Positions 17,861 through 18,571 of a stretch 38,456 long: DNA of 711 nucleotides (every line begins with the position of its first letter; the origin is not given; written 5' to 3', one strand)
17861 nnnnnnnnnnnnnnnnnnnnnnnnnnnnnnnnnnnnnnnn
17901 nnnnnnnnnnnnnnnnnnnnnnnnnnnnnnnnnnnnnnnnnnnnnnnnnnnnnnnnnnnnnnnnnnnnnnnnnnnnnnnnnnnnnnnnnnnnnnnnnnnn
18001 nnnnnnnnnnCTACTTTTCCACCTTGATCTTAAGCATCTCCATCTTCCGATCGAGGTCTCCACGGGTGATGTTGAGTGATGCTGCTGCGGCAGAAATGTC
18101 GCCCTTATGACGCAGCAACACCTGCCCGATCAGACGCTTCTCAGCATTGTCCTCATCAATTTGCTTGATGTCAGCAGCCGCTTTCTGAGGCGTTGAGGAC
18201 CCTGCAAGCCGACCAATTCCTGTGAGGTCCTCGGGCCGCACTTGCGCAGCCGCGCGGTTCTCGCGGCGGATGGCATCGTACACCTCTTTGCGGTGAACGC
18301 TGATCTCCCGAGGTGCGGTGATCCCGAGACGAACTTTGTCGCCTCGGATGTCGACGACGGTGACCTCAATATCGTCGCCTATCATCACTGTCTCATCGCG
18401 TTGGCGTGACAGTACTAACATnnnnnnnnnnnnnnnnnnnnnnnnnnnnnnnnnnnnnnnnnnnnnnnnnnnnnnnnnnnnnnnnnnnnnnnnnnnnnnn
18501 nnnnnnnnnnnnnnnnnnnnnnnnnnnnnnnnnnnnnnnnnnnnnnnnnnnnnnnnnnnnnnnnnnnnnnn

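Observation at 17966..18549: CsrA RNA-binding domain fused to a Fis/NtrC-type DNA-binding HTH, behind a leader carrying a GGA-loop hairpin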

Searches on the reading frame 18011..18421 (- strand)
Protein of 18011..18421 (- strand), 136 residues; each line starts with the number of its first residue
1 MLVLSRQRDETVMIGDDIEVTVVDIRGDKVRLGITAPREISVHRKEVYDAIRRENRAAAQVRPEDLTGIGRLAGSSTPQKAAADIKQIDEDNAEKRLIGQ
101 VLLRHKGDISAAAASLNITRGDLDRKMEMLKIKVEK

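Call 4: search_protein_families(library=pfam, proteins=[window:18011-18421:-], max_evalue=10)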
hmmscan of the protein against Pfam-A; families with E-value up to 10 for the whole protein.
window:18011-18421:- (136 aa): 4 families
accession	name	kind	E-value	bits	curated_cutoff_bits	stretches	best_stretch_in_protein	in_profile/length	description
PF02599.21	CsrA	-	5.4e-25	87.6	27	1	1-52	1-52/53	Global regulator protein family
PF02954.25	HTH_8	-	3.7e-08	33.4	22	1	93-128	5-40/42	Bacterial regulatory protein, Fis family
PF06533.17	DUF1110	-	0.011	16.1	24.1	1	41-129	56-142/189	Protein of unknown function (DUF1110)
PF15905.10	HMMR_N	-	0.055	13.4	30.1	1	86-134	98-146/330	Hyaluronan mediated motility receptor N-terminal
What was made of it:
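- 18011..18421 (-): CDS of 136 aa encoding the CsrA-linker-HTH_8 fusion protein. Pfam CsrA 87.6 bits and HTH_8 33.4 bits (call 4).
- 18035..18178 (-): Three-helix Fis/NtrC-type (HTH_8) domain, residues 82-129. Pfam HTH_8 33.4 bits against GA 22 (call 4).
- On CsrA/RsmA (PF02599): Pfam 87.6 bits against 27 (call 4).
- On HTH_8 / Fis-type DNA-binding domain (PF02954): Window protein scores 33.4 bits against 22 (call 4).
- Checked: Pfam HTH_8 PF02954: 33.4 bits, E 3.7e-8, residues 93-128, above the gathering score of 22 (call 4).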

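Call 9: find_homologous_proteins(query=window:18011-18421:-)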
Query window:18011-18421:- (136 aa): 8000 proteins with E <= 0.001 among 8000 candidates; the best 120 are listed.
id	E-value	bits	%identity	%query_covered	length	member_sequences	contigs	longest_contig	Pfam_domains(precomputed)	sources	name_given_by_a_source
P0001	8.5e-60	218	69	63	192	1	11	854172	PF02599.22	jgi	jgi:carbon storage regulator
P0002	4.6e-47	177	-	-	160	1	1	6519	PF02599.22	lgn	-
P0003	3.0e-46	174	-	-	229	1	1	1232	PF02599.22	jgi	jgi:carbon storage regulator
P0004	4.2e-44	167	-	-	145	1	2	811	PF02599.22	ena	-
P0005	1.3e-39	153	-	-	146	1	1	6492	PF02599.22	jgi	-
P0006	3.4e-39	152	-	-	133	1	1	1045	PF02599.22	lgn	-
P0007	4.6e-38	148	99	56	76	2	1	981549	PF02954.26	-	-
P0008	2.5e-37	146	63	99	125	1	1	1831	PF02599.22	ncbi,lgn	-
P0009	4.0e-37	145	-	-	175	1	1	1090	PF02599.22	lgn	-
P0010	7.2e-37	144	-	-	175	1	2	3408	PF02599.22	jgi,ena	-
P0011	2.0e-36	143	-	-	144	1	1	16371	PF02599.22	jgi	jgi:carbon storage regulator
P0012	2.7e-36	142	84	62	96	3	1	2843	PF02599.22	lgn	-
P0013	2.9e-36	142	88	59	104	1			PF02599.22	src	-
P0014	3.0e-36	142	79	71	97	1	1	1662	PF02599.22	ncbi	-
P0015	3.9e-36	142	94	53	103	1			PF02599.22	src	-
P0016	4.5e-36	141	84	61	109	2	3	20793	PF02599.22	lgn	-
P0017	6.0e-36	141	82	64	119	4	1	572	PF02599.22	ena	-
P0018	7.0e-36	141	87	60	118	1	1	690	PF02599.22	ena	-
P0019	7.3e-36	141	89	54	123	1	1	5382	PF02599.22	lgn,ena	-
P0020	9.7e-36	140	92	54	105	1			PF02599.22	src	-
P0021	9.9e-36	140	73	70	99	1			PF02599.22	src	-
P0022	1.1e-35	140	83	62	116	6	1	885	PF02599.22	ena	-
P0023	1.3e-35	140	92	54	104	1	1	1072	PF02599.22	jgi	-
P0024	1.3e-35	140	86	59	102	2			PF02599.22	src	-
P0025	1.4e-35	140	97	49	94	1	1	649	PF02599.22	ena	-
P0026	1.4e-35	140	80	65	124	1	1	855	PF02599.22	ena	-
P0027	1.4e-35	140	89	58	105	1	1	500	PF02599.22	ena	-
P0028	1.9e-35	139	92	54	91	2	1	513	PF02599.22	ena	-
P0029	2.0e-35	139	83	61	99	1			PF02599.22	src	-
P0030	2.1e-35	139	83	61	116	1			PF02599.22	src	-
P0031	2.6e-35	139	92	54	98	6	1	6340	PF02599.22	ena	-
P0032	2.6e-35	139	84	60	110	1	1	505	PF02599.22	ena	-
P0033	2.8e-35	139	86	59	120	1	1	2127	PF02599.22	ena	-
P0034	3.0e-35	139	73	71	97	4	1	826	PF02599.22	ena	-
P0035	3.5e-35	139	87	57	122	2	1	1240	PF02599.22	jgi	jgi:carbon storage regulator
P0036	3.5e-35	139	82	64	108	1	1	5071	PF02599.22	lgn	-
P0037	3.5e-35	139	81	61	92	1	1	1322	PF02599.22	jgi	jgi:carbon storage regulator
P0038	3.7e-35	139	87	57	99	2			PF02599.22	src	-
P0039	3.8e-35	138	84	58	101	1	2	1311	PF02599.22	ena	-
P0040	3.9e-35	138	84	59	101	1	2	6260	PF02599.22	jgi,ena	-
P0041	4.1e-35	138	83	61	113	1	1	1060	PF02599.22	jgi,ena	-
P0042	4.2e-35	138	86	57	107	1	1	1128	PF02599.22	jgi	jgi:carbon storage regulator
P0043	4.3e-35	138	81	61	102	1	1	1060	PF02599.22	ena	-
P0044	4.5e-35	138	76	66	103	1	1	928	PF02599.22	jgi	-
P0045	4.6e-35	138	84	59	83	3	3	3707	PF02599.22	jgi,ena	jgi:carbon storage regulator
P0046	4.9e-35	138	81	61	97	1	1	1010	PF02599.22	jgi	-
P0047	4.9e-35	138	92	54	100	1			PF02599.22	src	-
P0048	4.9e-35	138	88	56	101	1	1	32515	PF02599.22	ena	-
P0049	5.1e-35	138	85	59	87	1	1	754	PF02599.22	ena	-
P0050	5.4e-35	138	87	57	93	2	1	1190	PF02599.22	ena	-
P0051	5.5e-35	138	85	59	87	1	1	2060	PF02599.22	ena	-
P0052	5.6e-35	138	87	56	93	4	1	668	PF02599.22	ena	-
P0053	5.7e-35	138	84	58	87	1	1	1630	PF02599.22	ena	-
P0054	6.1e-35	138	92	53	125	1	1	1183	PF02599.22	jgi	jgi:carbon storage regulator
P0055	6.6e-35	138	83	61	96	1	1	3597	PF02599.22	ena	-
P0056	6.9e-35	138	84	59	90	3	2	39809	PF02599.22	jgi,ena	jgi:carbon storage regulator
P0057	7.3e-35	138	85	58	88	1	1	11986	PF02599.22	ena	-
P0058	7.4e-35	138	85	59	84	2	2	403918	PF02599.22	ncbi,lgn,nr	ncbi:MAG: carbon storage regulator CsrA [Planctomycetota bacterium]|nr:carbon storage regulator CsrA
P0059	7.7e-35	137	88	54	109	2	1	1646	PF02599.22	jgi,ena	-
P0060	7.8e-35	137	90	54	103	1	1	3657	PF02599.22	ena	-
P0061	8.0e-35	137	81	61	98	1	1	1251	PF02599.22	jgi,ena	-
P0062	8.0e-35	137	87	57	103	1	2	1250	PF02599.22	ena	-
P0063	8.4e-35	137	92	53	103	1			PF02599.22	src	-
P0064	8.6e-35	137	89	54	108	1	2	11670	PF02599.22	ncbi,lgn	-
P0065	8.7e-35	137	87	57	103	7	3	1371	PF02599.22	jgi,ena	-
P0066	8.7e-35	137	87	57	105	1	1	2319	PF02599.22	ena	-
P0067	9.5e-35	137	77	64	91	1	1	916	PF02599.22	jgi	jgi:carbon storage regulator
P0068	1.0e-34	137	82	61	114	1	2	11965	PF02599.22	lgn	-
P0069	1.0e-34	137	90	53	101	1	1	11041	PF02599.22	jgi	jgi:carbon storage regulator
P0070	1.1e-34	137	90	53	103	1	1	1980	PF02599.22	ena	-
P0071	1.1e-34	137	86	59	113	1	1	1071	PF02599.22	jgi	jgi:carbon storage regulator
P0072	1.1e-34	137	90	54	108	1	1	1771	PF02599.22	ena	-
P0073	1.1e-34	137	93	52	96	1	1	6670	PF02599.22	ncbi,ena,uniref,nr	ncbi:MAG: Carbon storage regulator [uncultured Phycisphaerae bacterium]|uniref:Translational regulat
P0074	1.1e-34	137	88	55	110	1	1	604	PF02599.22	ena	-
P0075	1.1e-34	137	80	61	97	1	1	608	PF02599.22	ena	-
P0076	1.1e-34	137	90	54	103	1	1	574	PF02599.22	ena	-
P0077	1.2e-34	137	92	53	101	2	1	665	PF02599.22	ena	-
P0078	1.2e-34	137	83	61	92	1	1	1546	PF02599.22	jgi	jgi:carbon storage regulator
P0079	1.3e-34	137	84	59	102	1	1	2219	PF02599.22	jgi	jgi:carbon storage regulator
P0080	1.3e-34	137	80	62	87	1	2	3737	PF02599.22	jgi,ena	-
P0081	1.3e-34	137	84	57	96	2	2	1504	PF02599.22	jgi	jgi:carbon storage regulator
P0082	1.3e-34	137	73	71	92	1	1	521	PF02599.22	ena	-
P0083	1.3e-34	137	90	54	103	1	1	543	PF02599.22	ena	-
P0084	1.4e-34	137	90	53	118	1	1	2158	PF02599.22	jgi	jgi:carbon storage regulator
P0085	1.5e-34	137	86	59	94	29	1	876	PF02599.22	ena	-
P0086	1.5e-34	137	90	54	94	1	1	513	PF02599.22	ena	-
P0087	1.5e-34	137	89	53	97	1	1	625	PF02599.22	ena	-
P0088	1.6e-34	137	80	63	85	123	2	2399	PF02599.22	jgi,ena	-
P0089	1.6e-34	136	85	59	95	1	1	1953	PF02599.22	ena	-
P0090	1.6e-34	136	86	56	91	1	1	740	PF02599.22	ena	-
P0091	1.7e-34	136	90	53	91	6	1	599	PF02599.22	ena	-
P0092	1.7e-34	136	89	54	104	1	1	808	PF02599.22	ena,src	-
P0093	1.8e-34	136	77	64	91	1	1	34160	PF02599.22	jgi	jgi:carbon storage regulator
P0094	1.8e-34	136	77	64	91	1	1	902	PF02599.22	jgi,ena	-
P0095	1.8e-34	136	82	62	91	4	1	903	PF02599.22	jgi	jgi:carbon storage regulator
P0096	1.8e-34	136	90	54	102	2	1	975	PF02599.22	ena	-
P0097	1.9e-34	136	86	57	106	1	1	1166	PF02599.22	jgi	jgi:carbon storage regulator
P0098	1.9e-34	136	-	-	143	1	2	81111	PF02599.22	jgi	jgi:carbon storage regulator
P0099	1.9e-34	136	82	61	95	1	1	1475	PF02599.22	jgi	jgi:carbon storage regulator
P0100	2.0e-34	136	77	66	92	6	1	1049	PF02599.22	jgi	jgi:carbon storage regulator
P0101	2.0e-34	136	85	57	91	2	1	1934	PF02599.22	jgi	jgi:carbon storage regulator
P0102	2.0e-34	136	88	53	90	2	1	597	PF02599.22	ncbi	-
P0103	2.1e-34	136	79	60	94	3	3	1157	PF02599.22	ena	-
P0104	2.1e-34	136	89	56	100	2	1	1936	PF02599.22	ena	-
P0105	2.1e-34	136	93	49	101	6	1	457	PF02599.22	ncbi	-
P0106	2.1e-34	136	90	53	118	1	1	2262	PF02599.22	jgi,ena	-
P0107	2.2e-34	136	94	49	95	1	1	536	PF02599.22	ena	-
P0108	2.2e-34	136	83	61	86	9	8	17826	PF02599.22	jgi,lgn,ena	jgi:carbon storage regulator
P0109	2.2e-34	136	84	59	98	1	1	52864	PF02599.22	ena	-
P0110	2.3e-34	136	90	54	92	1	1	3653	PF02599.22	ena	-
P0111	2.3e-34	136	81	61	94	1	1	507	PF02599.22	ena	-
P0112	2.3e-34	136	-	-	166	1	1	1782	PF02599.22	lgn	-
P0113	2.4e-34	136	77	64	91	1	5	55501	PF02599.22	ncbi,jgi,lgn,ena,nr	ncbi:MAG TPA: carbon storage regulator CsrA [Tepidisphaeraceae bacterium]|jgi:carbon storage regulat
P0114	2.5e-34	136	81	63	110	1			PF02599.22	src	-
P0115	2.5e-34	136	76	71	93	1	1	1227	PF02599.22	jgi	-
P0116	2.6e-34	136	93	49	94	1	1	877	PF02599.22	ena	-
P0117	2.6e-34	136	86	57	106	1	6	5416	PF02599.22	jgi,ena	jgi:carbon storage regulator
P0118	2.7e-34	136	81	60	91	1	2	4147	PF02599.22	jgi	jgi:carbon storage regulator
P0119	2.7e-34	136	77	64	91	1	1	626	PF02599.22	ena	-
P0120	2.8e-34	136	85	58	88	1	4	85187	PF02599.22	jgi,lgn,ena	jgi:carbon storage regulator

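Call 11: find_encoding_contigs(protein=P0007, flank=10000, max_places=4)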
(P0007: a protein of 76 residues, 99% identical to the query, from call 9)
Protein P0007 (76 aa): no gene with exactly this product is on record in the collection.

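Call 12: find_encoding_contigs(protein=P0008, flank=10000, max_places=6)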
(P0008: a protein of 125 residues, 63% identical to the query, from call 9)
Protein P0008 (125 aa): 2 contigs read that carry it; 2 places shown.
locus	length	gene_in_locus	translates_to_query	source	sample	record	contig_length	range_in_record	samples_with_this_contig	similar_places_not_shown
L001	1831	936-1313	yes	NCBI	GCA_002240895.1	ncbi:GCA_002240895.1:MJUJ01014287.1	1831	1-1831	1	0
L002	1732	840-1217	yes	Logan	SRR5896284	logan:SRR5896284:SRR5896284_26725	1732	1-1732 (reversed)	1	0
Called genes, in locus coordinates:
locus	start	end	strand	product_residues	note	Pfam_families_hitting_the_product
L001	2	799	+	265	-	?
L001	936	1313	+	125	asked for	PF02599:CsrA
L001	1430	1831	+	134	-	?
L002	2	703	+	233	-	?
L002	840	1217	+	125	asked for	PF02599:CsrA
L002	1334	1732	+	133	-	?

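Call 19: find_homologous_proteins(query=P0007, max_evalue=10)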
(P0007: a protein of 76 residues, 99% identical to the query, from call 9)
Query P0007 (76 aa): 1 proteins with E <= 10 among 4 candidates.
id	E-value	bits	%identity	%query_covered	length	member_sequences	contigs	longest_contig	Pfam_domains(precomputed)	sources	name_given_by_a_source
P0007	9.6e-40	151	100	100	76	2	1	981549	PF02954.26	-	-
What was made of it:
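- Tried and rejected: It found only itself (call 19).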

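Call 28: search_protein_families(library=pfam, proteins=[P0008], max_evalue=0.1)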
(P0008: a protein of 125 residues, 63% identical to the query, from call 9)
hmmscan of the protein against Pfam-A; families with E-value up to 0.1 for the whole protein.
P0008 (125 aa): 1 family
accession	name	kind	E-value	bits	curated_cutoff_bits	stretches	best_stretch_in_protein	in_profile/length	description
PF02599.21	CsrA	-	1.8e-25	89.1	27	1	1-52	1-52/53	Global regulator protein family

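Call 29: search_protein_representatives(alignment_id=A1)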
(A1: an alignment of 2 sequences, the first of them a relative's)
Query: 2 sequences, 76 profile positions. Proteins with E-value up to 0.001 (for the whole library): 15; up to 1e-10: 1; up to 1e-30: 1. The best 15 are listed.
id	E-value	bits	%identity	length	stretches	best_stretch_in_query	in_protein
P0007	5.9e-41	154.7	-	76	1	1-76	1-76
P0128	4.8e-08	49.2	-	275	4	35-73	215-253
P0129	2.9e-06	43.5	-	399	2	16-72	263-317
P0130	2.4e-05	40.6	-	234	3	41-67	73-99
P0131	4.2e-05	39.8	-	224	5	46-67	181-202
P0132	1.5e-04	38.0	-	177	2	17-70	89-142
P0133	2.4e-04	37.3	-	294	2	20-70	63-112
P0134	2.5e-04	37.3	-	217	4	44-69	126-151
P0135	3.0e-04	37.0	-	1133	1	34-74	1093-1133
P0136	5.0e-04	36.3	-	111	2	32-73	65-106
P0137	5.0e-04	36.3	-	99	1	15-73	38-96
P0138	5.4e-04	36.2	-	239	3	31-67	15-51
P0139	5.9e-04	36.1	-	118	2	23-75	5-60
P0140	5.9e-04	36.1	-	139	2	32-75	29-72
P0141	6.1e-04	36.0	-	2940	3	3-41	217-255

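Call 31: find_related_loci(query=A1, collection=genome_contigs, flank=10000)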
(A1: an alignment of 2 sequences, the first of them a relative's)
Query A1 (76 aa) in genome_contigs; peptide patterns used: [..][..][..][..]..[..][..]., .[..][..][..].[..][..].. (x = any residue, [..] = any of these).
548 stretches matched a pattern; 2 encode a relative of the query (tblastn E <= 1e-3); 2 distinct loci.
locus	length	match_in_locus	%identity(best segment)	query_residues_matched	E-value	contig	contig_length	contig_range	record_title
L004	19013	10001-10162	43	20-73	4e-7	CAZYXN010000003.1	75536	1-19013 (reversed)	MAG TPA_asm: uncultured Muribaculum sp. isolate SRP225648_co1_107 genome assembly, contig: NODE_471_length_75536_cov_5.9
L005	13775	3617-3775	40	20-72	7e-6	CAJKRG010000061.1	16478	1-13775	MAG TPA_asm: uncultured Porphyromonadaceae bacterium isolate ERR1190883-bin.4 genome assembly, contig: NODE_3789_length_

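Call 32: find_related_loci(query=A1, collection=metagenome_contigs, flank=5000)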
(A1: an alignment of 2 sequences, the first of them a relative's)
Query A1 (76 aa) in metagenome_contigs; peptide patterns used: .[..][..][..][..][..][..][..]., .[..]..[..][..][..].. (x = any residue, [..] = any of these).
454 stretches matched a pattern; 1 encode a relative of the query (tblastn E <= 1e-3); 1 distinct loci.
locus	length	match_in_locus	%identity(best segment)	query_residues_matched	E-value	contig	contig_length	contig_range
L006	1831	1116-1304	35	1-74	2e-8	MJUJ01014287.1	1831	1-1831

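Call 41: search_solved_structures(query=A1, max_evalue=1, show_alignments=3)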
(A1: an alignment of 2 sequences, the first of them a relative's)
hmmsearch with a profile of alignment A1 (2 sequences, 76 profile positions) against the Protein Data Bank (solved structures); distinct sequences matched with E-value up to 1: 1.
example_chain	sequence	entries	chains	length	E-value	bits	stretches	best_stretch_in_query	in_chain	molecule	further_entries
3rqi_A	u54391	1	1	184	0.39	14.2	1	33-69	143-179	Response regulator protein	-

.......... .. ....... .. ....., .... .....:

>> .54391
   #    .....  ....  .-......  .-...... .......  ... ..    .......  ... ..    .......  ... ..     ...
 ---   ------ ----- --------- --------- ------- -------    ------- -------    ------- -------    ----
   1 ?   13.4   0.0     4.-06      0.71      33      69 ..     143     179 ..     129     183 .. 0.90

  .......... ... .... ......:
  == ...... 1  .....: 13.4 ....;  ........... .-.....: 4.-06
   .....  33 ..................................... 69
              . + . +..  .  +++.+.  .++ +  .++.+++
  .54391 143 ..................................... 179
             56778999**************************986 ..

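Call 52: predict_structure(alignment_id=A4)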
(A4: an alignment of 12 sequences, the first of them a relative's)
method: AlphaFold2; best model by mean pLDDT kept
length: 76 residues; sequences in the alignment: 12
mean_pLDDT: 76.1   pTM: 0.47
mean pLDDT of the five models: 76.1, 72.7, 72.7, 72.3, 72.1
residues with pLDDT >= 90: 14; 70-90: 31; 50-70: 30; < 50: 1
segments of 3 or more residues with pLDDT < 50: none
pLDDT, mean of each block of 10 residues (from residue 1): 61 56 66 87 88 91 88 66
secondary structure, 60 per line:
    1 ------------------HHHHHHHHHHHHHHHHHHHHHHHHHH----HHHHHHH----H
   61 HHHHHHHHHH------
elements in order: H19-44 H49-55 H60-70

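Call 59: fold_search(model_id=the predicted structure, library=pdb)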
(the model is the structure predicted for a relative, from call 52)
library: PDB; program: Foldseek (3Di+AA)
matches with E <= 10: 329; with E <= 0.001: 0
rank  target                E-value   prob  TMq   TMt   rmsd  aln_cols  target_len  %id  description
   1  1etv_B                7.4e-02  1.00  0.61  0.58  17.0        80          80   18  THE CRYSTAL STRUCTURE OF E. COLI FIS MUTANT G72A (released 2000-10-11)
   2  1ety_B                7.9e-02  1.00  0.61  0.60  16.7        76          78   18  THE CRYSTAL STRUCTURE OF E. COLI WILD-TYPE FIS (released 2000-10-11)
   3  3e7l_C                8.4e-02  1.00  0.60  0.76   0.6        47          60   26  Crystal structure of sigma54 activator NtrC4's DNA binding domain (released 2008-11-25)
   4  1etw_A                8.4e-02  1.00  0.62  0.61   1.1        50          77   22  THE CRYSTAL STRUCTURE OF E. COLI FIS MUTANT G72D (released 2000-10-11)
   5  4fth_A                8.9e-02  1.00  0.63  0.71   0.8        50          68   26  Crystal Structure of NtrC4 DNA-binding domain bound to double-stranded DNA (released 2012-08-29)
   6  1etk_B                8.9e-02  1.00  0.61  0.59  17.5        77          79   18  THE CRYSTAL STRUCTURE OF E. COLI FIS MUTANT Q68A (released 2000-10-11)
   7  1etq_D                9.5e-02  1.00  0.60  0.56   1.4        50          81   24  THE CRYSTAL STRUCTURE OF E. COLI FIS MUTANT R71Y (released 2000-10-11)
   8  6p0s_B                9.5e-02  1.00  0.61  0.57   5.0        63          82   22  Crystal structure of ternary DNA complex "FX2" containing E. coli Fis and phage lambda Xis (released 2019-06-19)
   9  1etk_A                9.5e-02  1.00  0.62  0.62  14.3        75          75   20  THE CRYSTAL STRUCTURE OF E. COLI FIS MUTANT Q68A (released 2000-10-11)
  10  1f36_A                1.0e-01  1.00  0.60  0.51   1.4        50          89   24  THE CRYSTAL STRUCTURE OF FIS MUTANT K36E REVEALS THAT THE TRANSACTIVATION REGION OF THE FIS PROTEIN CONTAINS EXTENDED  (released 1997-12-24)
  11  1fip_A                1.1e-01  1.00  0.62  0.64   1.1        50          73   24  THE STRUCTURE OF FIS MUTANT PRO61ALA ILLUSTRATES THAT THE KINK WITHIN THE LONG ALPHA-HELIX IS NOT DUE TO THE PRESENCE  (released 1995-02-14)
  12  3iv5_B                1.1e-01  1.00  0.60  0.48   1.3        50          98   24  Crystal structure of Fis bound to 27 bp optimal binding sequence F1 (released 2010-04-28)
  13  1etx_B                1.1e-01  1.00  0.61  0.59  17.1        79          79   19  THE CRYSTAL STRUCTURE OF E. COLI FIS MUTANT Q74A (released 2000-10-11)
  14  1etx_A                1.2e-01  1.00  0.62  0.64  14.1        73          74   19  THE CRYSTAL STRUCTURE OF E. COLI FIS MUTANT Q74A (released 2000-10-11)
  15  1etw_B                1.4e-01  1.00  0.61  0.54   1.3        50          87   22  THE CRYSTAL STRUCTURE OF E. COLI FIS MUTANT G72D (released 2000-10-11)
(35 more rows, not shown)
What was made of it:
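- Closest known: Fis and the C-terminal DNA-binding domains of NtrC-family activators. Same: The model superposes at about 1 A on Fis and NtrC4 structures (call 59).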
